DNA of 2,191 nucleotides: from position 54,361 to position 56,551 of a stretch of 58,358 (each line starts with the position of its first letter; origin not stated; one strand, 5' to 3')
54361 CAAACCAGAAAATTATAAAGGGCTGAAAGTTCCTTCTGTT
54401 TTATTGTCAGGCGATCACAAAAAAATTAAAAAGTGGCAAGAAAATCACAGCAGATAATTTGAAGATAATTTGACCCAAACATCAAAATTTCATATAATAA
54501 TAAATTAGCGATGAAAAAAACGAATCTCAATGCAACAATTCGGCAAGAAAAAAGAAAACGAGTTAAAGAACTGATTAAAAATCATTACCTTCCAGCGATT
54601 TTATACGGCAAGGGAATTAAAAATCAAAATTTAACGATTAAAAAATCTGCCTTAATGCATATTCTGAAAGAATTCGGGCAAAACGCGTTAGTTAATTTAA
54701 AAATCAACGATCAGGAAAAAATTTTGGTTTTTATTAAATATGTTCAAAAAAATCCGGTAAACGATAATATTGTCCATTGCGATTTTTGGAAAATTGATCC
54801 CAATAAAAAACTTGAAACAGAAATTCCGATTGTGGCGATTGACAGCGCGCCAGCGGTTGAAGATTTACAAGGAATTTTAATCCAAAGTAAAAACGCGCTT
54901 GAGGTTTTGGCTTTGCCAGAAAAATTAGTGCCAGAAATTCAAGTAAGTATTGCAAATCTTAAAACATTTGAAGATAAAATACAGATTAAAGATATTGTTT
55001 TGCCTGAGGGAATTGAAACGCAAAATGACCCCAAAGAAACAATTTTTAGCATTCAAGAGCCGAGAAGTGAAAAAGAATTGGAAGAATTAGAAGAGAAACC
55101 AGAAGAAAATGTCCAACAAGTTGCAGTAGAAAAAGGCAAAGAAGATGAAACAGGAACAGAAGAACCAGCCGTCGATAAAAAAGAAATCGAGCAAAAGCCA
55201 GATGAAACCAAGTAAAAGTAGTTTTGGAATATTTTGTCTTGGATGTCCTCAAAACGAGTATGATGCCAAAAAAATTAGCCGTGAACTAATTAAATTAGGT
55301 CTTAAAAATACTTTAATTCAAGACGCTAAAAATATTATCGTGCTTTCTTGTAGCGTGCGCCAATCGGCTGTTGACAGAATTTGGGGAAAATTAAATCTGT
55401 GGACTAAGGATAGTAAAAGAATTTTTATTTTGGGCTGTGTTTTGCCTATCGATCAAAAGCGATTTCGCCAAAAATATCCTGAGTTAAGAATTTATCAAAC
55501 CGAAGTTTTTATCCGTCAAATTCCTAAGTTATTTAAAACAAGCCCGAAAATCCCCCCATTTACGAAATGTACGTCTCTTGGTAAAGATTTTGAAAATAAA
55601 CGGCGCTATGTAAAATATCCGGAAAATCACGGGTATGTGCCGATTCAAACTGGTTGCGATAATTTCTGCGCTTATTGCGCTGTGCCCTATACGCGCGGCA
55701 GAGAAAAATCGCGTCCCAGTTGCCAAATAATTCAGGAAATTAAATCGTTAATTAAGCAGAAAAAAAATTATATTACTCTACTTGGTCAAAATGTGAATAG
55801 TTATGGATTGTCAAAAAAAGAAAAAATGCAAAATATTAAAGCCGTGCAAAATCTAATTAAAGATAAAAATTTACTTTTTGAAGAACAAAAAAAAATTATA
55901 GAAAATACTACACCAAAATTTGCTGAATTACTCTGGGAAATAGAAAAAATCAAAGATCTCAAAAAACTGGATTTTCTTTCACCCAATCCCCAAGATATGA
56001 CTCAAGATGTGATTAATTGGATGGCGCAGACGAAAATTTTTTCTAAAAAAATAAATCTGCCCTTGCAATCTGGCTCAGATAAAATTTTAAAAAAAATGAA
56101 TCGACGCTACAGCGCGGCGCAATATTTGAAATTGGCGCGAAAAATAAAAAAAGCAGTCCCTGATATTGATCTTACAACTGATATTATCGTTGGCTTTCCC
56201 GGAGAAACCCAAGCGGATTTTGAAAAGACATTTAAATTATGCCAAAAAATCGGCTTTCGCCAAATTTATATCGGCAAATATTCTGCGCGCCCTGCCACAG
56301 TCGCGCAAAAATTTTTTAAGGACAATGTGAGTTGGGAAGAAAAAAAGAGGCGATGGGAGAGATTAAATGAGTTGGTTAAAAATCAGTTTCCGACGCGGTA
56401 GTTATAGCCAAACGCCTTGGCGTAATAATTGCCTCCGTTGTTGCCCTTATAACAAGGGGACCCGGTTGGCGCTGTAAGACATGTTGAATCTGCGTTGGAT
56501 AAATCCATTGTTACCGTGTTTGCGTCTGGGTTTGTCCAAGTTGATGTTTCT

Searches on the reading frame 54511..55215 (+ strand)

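Call 82: search_protein_families(library=pfam, proteins=[window:54511-55215:+], max_evalue=0.001)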
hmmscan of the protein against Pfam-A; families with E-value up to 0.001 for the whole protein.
window:54511-55215:+ (234 aa): 2 families
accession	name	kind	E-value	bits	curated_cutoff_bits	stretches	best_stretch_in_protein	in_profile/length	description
PF01386.24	Ribosomal_L25p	-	9.1e-19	68.2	23.6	1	6-92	1-82/82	Ribosomal L25p family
PF14693.11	Ribosomal_TL5_C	-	1.3e-16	61.2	27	1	100-185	1-84/84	Ribosomal protein TL5, C-terminal domain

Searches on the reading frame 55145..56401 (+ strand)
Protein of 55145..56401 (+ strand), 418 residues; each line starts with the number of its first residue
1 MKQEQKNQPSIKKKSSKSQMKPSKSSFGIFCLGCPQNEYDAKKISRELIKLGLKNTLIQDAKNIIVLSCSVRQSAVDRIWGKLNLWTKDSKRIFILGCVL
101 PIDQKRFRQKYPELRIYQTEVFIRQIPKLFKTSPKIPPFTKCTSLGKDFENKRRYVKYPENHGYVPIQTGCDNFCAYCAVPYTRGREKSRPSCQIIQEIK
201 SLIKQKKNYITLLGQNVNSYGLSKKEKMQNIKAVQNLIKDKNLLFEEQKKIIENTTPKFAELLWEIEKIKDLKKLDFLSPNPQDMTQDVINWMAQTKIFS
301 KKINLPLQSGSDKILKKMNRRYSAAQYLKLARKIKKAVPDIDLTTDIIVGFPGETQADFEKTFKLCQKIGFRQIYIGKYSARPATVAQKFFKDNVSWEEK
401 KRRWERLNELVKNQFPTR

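Call 82: search_protein_families(library=pfam, proteins=[window:55145-56401:+], max_evalue=0.001)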
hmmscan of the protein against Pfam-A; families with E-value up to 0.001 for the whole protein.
window:55145-56401:+ (418 aa): 2 families
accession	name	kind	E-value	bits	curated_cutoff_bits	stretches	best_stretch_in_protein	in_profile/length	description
PF04055.27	Radical_SAM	-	3.8e-25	89.4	29.5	1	166-366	2-166/166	Radical SAM superfamily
PF00919.26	UPF0004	-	7.8e-12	45.5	27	1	29-114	4-93/98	Uncharacterized protein family UPF0004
